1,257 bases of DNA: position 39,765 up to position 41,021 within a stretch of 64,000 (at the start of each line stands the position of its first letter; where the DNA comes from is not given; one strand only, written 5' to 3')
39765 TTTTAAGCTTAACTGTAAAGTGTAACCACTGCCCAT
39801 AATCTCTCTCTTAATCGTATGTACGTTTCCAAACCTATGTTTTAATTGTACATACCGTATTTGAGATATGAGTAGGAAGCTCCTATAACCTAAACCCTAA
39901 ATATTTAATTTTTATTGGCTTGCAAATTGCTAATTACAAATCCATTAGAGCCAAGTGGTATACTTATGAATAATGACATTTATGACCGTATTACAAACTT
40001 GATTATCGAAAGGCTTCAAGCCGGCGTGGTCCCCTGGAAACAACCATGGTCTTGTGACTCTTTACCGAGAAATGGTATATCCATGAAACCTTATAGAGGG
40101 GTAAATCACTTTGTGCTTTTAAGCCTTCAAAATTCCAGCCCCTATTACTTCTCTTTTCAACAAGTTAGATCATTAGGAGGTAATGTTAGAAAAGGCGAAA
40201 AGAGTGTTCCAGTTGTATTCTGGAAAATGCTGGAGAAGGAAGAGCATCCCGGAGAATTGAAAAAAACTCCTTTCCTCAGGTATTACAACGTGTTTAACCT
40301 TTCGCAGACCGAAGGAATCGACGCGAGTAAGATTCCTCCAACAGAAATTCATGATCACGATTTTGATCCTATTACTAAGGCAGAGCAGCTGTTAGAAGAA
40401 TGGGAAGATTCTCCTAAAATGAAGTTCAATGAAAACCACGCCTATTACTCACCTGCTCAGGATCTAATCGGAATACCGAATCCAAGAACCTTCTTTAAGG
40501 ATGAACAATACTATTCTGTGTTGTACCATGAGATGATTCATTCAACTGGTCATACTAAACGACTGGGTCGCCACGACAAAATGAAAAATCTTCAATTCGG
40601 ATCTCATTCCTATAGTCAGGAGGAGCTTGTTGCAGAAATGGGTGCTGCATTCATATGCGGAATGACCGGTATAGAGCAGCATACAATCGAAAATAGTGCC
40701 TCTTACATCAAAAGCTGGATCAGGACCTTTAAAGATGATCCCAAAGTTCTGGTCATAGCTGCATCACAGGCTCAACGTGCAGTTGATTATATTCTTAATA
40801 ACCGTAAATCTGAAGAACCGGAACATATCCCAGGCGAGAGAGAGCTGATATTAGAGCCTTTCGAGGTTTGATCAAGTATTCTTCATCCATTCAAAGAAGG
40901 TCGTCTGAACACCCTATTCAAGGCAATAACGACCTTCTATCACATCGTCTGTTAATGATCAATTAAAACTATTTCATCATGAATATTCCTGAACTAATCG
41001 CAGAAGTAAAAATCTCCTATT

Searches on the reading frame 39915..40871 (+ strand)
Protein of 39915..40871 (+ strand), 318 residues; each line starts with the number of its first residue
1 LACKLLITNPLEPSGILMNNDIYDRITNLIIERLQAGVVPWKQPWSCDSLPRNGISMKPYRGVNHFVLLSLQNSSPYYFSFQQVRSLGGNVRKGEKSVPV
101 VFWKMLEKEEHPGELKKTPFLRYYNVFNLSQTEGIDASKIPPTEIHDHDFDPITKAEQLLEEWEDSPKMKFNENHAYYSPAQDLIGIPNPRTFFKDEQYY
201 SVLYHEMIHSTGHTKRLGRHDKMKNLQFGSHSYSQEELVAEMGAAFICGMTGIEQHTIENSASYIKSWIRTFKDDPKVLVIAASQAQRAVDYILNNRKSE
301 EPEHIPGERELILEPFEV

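Call 49: search_protein_families(library=pfam, proteins=[window:39915-40871:+], max_evalue=0.001)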
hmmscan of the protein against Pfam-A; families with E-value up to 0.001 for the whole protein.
window:39915-40871:+ (318 aa): 2 families
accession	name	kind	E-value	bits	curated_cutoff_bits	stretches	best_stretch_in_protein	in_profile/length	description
PF18818.7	MPTase-PolyVal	-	3.3e-35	121.3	27.5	1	167-285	12-126/126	Zincin-like metallopeptidase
PF08401.16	ArdcN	-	6e-30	104.4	22.6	1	20-127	1-123/123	N-terminal domain of anti-restriction factor ArdC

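Call 50: search_protein_families(library=padloc, proteins=[window:39915-40871:+], max_evalue=0.00001)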
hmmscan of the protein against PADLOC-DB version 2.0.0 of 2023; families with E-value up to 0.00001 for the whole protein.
window:39915-40871:+ (318 aa): 0 families
